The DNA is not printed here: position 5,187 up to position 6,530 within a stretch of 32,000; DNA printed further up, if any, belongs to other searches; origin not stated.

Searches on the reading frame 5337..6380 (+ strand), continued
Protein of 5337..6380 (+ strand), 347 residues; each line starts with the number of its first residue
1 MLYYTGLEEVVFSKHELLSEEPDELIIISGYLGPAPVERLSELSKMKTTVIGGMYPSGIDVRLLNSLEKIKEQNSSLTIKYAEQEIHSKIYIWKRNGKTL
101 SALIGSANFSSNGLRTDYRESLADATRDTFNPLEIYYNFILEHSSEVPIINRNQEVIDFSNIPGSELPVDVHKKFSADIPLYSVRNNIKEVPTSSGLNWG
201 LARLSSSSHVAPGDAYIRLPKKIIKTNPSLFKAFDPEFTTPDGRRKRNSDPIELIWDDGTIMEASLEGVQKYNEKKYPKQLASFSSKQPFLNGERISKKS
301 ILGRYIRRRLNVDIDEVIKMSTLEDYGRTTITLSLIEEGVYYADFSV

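Call 33: find_encoding_contigs(protein=P0094, flank=8000, max_places=1)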
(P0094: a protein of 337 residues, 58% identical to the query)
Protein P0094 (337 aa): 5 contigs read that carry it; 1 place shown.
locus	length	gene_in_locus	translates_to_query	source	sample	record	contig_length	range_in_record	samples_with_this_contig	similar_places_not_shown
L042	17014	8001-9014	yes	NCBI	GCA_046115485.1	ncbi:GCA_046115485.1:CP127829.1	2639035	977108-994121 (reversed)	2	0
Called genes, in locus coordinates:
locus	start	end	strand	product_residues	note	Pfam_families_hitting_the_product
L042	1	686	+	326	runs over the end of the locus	PF01965:DJ-1_PfpI, PF00165:HTH_AraC, PF12833:HTH_18, PF00165:HTH_AraC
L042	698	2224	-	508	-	PF00071:Ras (faint), PF00350:Dynamin_N (faint), PF01926:MMR_HSR1, PF02421:FeoB_N, PF00009:GTP_EFTU, PF01926:MMR_HSR1, PF02421:FeoB_N, PF14714:KH_dom-like, +4 more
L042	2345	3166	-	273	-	PF00756:Esterase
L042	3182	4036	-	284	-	PF00590:TP_methylase, PF23016:RsmI_C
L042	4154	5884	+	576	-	PF04348:LppC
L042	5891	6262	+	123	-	PF02021:UPF0102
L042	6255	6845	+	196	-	PF13580:SIS_2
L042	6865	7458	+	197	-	PF04972:BON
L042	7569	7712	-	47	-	PF13333:rve_2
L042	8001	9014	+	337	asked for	PF09565:RE_NgoFVII, PF20731:RE_NgoFVII_C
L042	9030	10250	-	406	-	PF00145:DNA_methylase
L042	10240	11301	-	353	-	PF00145:DNA_methylase, PF09445:Methyltransf_15 (weak)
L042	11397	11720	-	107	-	PF01381:HTH_3, PF07022:Phage_CI_repr, PF12844:HTH_19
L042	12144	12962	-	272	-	PF03767:Acid_phosphat_B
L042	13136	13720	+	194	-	PF04011:LemA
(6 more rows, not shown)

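Call 34: find_encoding_contigs(protein=P0040, flank=8000, max_places=2)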
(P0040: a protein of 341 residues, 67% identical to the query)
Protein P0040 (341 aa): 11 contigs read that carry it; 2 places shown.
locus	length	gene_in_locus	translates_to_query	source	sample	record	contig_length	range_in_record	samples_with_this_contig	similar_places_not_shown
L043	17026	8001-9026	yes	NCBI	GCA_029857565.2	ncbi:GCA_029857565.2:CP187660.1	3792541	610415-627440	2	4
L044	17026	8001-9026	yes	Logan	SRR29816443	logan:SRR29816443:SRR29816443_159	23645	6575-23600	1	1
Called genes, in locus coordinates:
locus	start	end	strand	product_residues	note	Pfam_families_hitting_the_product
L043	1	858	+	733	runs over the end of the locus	PF11992:TgpA_N, PF01841:Transglut_core, PF13559:DUF4129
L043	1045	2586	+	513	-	PF00117:GATase, PF07722:Peptidase_C26, PF02540:NAD_synthase (weak), PF00958:GMP_synt_C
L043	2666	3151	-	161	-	PF04073:tRNA_edit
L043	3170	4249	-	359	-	PF07883:Cupin_2 (weak), PF12833:HTH_18, PF00165:HTH_AraC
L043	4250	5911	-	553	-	PF00682:HMGL-like, PF22615:IPMS_D2, PF08502:LeuA_dimer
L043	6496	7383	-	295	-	PF00165:HTH_AraC (weak), PF12833:HTH_18, PF00165:HTH_AraC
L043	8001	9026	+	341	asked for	PF09565:RE_NgoFVII, PF20731:RE_NgoFVII_C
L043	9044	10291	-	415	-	PF00145:DNA_methylase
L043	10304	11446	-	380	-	PF00145:DNA_methylase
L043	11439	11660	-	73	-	PF13443:HTH_26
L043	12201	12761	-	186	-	PF13302:Acetyltransf_3, PF00583:Acetyltransf_1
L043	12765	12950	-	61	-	-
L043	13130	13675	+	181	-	PF04542:Sigma70_r2, PF08281:Sigma70_r4_2, PF04545:Sigma70_r4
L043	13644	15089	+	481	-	PF13786:DUF4179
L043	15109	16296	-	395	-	PF00083:Sugar_tr, PF07690:MFS_1, PF06779:MFS_4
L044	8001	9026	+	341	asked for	PF09565:RE_NgoFVII, PF20731:RE_NgoFVII_C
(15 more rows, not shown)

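Call 35: find_encoding_contigs(protein=P0016, flank=8000, max_places=1)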
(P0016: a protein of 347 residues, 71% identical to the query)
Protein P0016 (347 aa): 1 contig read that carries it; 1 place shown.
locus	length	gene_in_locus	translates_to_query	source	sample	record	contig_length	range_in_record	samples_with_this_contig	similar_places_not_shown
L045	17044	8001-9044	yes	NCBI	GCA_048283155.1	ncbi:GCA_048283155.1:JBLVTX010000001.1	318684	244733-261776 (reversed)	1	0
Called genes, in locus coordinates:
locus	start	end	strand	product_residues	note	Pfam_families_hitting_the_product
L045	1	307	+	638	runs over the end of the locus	PF00122:E1-E2_ATPase, PF08282:Hydrolase_3 (faint), PF00702:Hydrolase, PF12710:HAD (weak)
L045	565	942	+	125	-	-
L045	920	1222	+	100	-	PF19385:DUF5960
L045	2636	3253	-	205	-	PF00702:Hydrolase, PF13419:HAD_2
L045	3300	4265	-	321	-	PF01380:SIS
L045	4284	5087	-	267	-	PF03613:EIID-AGA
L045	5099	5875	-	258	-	PF03609:EII-Sor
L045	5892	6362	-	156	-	PF03830:PTSIIB_sorb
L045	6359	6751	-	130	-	PF03610:EIIA-man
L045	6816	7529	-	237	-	PF00392:GntR, PF08279:HTH_11 (faint), PF07702:UTRA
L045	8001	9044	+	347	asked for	PF09565:RE_NgoFVII, PF20731:RE_NgoFVII_C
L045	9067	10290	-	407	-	PF00145:DNA_methylase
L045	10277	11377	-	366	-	PF00145:DNA_methylase, PF09445:Methyltransf_15 (weak)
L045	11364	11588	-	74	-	PF13443:HTH_26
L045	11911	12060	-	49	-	PF00471:Ribosomal_L33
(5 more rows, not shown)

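Call 47: search_dna_similar(query=window:5337-6380:+, collection=phages, mode=protein, max_rows=25)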
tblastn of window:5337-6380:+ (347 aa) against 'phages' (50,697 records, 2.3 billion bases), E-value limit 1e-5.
No match.

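Call 53: search_solved_structures(query=A3, max_evalue=10, show_alignments=2)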
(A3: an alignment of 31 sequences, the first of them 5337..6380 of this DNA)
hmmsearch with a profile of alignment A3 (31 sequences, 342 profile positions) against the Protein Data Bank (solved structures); distinct sequences matched with E-value up to 10: 1.
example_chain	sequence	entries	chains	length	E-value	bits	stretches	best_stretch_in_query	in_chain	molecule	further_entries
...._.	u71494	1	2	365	1.2e-05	28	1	18-110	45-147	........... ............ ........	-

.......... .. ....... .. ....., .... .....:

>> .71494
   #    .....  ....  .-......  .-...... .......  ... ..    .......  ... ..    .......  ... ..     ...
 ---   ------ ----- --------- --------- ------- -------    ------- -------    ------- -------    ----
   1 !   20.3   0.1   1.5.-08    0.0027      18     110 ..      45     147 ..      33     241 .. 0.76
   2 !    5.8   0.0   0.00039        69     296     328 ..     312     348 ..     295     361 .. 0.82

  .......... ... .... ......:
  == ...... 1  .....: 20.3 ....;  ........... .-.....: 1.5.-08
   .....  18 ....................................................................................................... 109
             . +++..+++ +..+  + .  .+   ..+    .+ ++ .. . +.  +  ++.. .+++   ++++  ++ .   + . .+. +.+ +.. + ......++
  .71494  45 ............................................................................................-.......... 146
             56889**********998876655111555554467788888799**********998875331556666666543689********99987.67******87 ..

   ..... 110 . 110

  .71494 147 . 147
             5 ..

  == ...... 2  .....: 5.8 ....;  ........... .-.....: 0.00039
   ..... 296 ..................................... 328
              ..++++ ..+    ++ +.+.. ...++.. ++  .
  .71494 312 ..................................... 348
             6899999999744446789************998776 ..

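Call 61: search_protein_families(library=phrogs, proteins=[window:5337-6380:+], max_evalue=0.001)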
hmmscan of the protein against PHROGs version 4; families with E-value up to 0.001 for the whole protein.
window:5337-6380:+ (347 aa): 0 families

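Call 63: predict_structure(alignment_id=A3)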
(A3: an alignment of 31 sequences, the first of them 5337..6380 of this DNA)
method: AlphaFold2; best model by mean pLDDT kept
length: 347 residues; sequences in the alignment: 31
mean_pLDDT: 88.6   pTM: 0.69
mean pLDDT of the five models: 88.6, 83.1, 82.2, 81.0, 80.4
residues with pLDDT >= 90: 224; 70-90: 93; 50-70: 29; < 50: 1
segments of 3 or more residues with pLDDT < 50: none
pLDDT, mean of each block of 10 residues (from residue 1): 87 93 95 92 94 88 90 95 90 96 86 69 92 95 93 80 54 87 94 95 89 95 91 77 60 90 91 92 90 89 95 96 97 92 92
secondary structure, 60 per line:
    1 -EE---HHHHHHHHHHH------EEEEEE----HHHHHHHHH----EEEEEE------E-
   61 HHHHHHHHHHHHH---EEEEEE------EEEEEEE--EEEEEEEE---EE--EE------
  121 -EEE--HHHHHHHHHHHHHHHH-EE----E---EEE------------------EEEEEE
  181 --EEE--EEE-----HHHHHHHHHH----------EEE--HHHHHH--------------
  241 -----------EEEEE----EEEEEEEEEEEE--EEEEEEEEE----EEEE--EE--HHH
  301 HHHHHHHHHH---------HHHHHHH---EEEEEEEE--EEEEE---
elements in order: H7-17 E24-29 H34-42 E47-52 H61-73 E77-82 E89-95 E98-105 E122-124 H127-142 E154-156 E175-180 E183-185 E188-190 H196-205 E216-218 H221-226 E252-256 E261-272 E275-283 E288-291 H298-310 H320-326 E330-337 E340-344

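Call 66: fold_search(model_id=the predicted structure, library=pdb)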
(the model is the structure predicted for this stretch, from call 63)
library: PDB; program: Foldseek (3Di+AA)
matches with E <= 10: 880; with E <= 0.001: 8
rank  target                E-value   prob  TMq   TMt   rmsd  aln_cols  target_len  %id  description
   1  4urj_C                1.1e-05  1.00  0.31  0.58   5.0       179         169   12  Crystal structure of human BJ-TSA-9 (released 2014-10-01)
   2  4urj_A                1.4e-05  1.00  0.31  0.58   4.8       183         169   13  Crystal structure of human BJ-TSA-9 (released 2014-10-01)
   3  4urj_D                1.7e-05  1.00  0.30  0.54   5.4       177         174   10  Crystal structure of human BJ-TSA-9 (released 2014-10-01)
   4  6ehi_A                1.3e-04  1.00  0.31  0.60   4.7       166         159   14  NucT from Helicobacter pylori (released 2018-01-17)
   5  6ehi_B                2.2e-04  1.00  0.32  0.63   4.3       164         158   15  NucT from Helicobacter pylori (released 2018-01-17)
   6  6ehi_D                3.7e-04  1.00  0.29  0.56   4.7       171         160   13  NucT from Helicobacter pylori (released 2018-01-17)
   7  1xdo_A                4.1e-04  1.00  0.31  0.17   4.4       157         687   15  Crystal Structure of Escherichia coli Polyphosphate Kinase (released 2005-06-21)
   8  4gel_A                4.4e-04  1.00  0.30  0.51   3.9       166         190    8  Crystal structure of Zucchini (released 2012-10-17)
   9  9fhk_A                1.1e-03  1.00  0.29  0.29   4.3       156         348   12  Structure of the F13 protein of Vaccinia virus (P21 crystal form) (released 2025-03-12)
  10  4gel_B                3.1e-03  1.00  0.29  0.48   4.1       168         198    9  Crystal structure of Zucchini (released 2012-10-17)
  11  5bpd_D                3.1e-03  1.00  0.28  0.36   5.5       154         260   10  Structure of TrmBL2, an archaeal chromatin protein, shows a novel mode of DNA binding. (released 2015-09-02)
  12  1v0u                  3.7e-03  1.00  0.29  0.21   5.5       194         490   11  Phospholipase D from Streptomyces sp. strain PMF soaked with the product glycerophosphate. (released 2004-06-03)
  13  8ctq                  7.0e-03  1.00  0.28  0.21   5.7       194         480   10  Crystal structure of engineered phospholipase D mutant superPLD 2-48 (released 2023-04-26)
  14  1mu9_B                7.9e-03  0.91  0.26  0.21  20.5       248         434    9  Crystal Structure of a Human Tyrosyl-DNA Phosphodiesterase (Tdp1)-Vanadate Complex (released 2003-01-07)
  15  9b3b_B                1.1e-02  0.99  0.26  0.21   9.2       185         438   11  Structure of TDP1 complexed with compound IB09 (released 2024-09-25)
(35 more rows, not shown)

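Call 74: search_protein_families(library=padloc, proteins=[L034:4428-5429:+, L034:5422-5874:+, L034:5881-7710:+, L040:4686-5987:+, L040:5956-7167:+], max_evalue=0.00001)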
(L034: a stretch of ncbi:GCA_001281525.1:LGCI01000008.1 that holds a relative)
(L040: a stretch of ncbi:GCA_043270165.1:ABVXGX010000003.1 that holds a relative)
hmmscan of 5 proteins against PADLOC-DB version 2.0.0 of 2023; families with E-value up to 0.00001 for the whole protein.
L034:4428-5429:+ (333 aa): 2 families
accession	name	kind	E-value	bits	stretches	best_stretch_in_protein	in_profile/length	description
PDLC03857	LmuA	-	2.5e-120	400.1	1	1-333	1-327/327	-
PDLC03852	LmuA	-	3.7e-35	120.5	1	174-331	181-335/336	-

L034:5422-5874:+ (150 aa): 3 families
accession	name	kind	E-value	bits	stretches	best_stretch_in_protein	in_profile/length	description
PDLC03875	LmuC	-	5.2e-56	186.7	1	2-148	1-147/149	-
PDLC03871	LmuC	-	6.2e-23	79.5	1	3-139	8-143/156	-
PDLC03869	LmuC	-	4.8e-11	40.6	1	60-135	75-156/168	-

L034:5881-7710:+ (609 aa): 6 families
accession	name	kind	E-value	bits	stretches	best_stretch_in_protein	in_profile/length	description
PDLC03867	LmuB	-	1e-251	834.8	1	1-608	2-604/605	-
PDLC03863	LmuB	-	8.5e-97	323.3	1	1-604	1-607/610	-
PDLC03859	LmuB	-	2.1e-30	104.5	1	1-576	1-585/611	-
PDLC03862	LmuB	-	8.9e-27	91.7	1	17-607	20-641/643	-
PDLC03866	LmuB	-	1.7e-08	31.2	0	18-91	18-95/641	-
PDLC03860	LmuB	-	5.2e-07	26.6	0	171-467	159-434/565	-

L040:4686-5987:+ (433 aa): 0 families

L040:5956-7167:+ (403 aa): 5 families
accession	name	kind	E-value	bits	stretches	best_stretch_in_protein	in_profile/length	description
PDLC03856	LmuA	-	3.4e-30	103.6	1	129-373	7-250/433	-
PDLC00407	ThsA1|ThsA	-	1.3e-17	61.7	1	139-340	24-210/478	STALD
PDLC00409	ThsA1|ThsA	-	2.9e-16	57.6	1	138-340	24-211/242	STALD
PDLC04166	Dsr1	-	6.9e-13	45.2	1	133-328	21-210/1227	-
PDLC04968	PDC-S25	-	1.6e-06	25.5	1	230-340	137-243/517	-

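Call 79: find_encoding_contigs(protein=P0004, flank=8000, max_places=1)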
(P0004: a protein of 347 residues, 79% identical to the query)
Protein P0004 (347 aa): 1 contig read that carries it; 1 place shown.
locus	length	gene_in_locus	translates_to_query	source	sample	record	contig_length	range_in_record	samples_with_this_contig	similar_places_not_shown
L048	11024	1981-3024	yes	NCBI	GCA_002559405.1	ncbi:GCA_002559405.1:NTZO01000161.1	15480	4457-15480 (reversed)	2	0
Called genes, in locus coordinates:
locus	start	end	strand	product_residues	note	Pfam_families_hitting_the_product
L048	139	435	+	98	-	PF12643:MazG-like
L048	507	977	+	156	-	-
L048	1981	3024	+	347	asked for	PF09565:RE_NgoFVII, PF20731:RE_NgoFVII_C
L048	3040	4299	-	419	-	PF00145:DNA_methylase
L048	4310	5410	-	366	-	PF00145:DNA_methylase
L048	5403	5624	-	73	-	PF13443:HTH_26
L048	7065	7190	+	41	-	-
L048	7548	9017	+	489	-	PF13589:HATPase_c_3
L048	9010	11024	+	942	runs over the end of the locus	PF04851:ResIII (weak), PF10593:Z1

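Call 80: find_encoding_contigs(protein=P0008, flank=8000, max_places=1)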
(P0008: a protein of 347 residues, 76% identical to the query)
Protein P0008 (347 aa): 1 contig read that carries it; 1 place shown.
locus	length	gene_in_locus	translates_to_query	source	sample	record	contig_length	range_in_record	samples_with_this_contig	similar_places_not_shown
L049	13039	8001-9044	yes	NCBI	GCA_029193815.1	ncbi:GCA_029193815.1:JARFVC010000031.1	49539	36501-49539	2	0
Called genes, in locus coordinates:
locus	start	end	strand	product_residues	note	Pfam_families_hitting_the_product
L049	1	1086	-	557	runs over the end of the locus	-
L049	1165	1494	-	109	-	-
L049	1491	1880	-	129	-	-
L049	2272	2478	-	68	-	-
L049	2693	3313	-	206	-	PF11738:DUF3298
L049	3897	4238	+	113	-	-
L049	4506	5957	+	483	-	PF01609:DDE_Tnp_1 (weak), PF13751:DDE_Tnp_1_6 (weak)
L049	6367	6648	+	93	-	-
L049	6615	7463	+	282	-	-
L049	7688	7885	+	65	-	-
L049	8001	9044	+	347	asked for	PF09565:RE_NgoFVII, PF20731:RE_NgoFVII_C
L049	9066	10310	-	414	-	PF00145:DNA_methylase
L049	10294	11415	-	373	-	PF00145:DNA_methylase, PF09445:Methyltransf_15 (faint)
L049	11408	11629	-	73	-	PF13443:HTH_26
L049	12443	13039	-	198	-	PF08388:GIIM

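Call 81: find_encoding_contigs(protein=P0006, flank=8000, max_places=1)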
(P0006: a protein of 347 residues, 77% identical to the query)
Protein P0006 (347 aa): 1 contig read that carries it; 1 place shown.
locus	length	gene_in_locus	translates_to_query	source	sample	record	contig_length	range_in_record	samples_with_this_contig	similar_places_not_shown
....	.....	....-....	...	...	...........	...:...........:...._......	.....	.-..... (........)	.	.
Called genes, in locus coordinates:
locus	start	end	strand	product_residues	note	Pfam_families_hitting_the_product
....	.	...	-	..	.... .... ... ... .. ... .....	-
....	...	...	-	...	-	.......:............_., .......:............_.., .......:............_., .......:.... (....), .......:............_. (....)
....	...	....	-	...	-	-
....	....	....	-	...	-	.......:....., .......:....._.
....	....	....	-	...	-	-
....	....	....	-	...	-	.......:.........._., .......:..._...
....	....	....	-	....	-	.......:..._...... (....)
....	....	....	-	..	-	-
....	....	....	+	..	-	-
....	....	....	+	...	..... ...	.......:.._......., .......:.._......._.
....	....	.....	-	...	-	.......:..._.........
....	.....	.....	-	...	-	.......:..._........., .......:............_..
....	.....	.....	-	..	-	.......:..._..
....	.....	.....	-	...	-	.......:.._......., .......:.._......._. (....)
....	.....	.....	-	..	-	?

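Call 99: search_protein_families(library=padloc, proteins=[L048:7548-9017:+, L048:9010-11022:+], max_evalue=0.00001)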
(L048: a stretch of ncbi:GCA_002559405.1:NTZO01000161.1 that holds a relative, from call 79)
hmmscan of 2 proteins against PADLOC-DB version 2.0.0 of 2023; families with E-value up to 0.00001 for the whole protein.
L048:7548-9017:+ (489 aa): 1 family
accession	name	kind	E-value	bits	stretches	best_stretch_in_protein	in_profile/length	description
PDLC02204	MzaB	-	2.7e-72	241.8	1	8-481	9-491/500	-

L048:9010-11022:+ (671 aa): 2 families
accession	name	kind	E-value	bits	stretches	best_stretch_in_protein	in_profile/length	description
PDLC02205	MzaC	-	6.3e-135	449.3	1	40-660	41-686/952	-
PDLC03202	Helicase_II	-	3.9e-44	149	2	236-624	107-446/621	Type II helicase domain protein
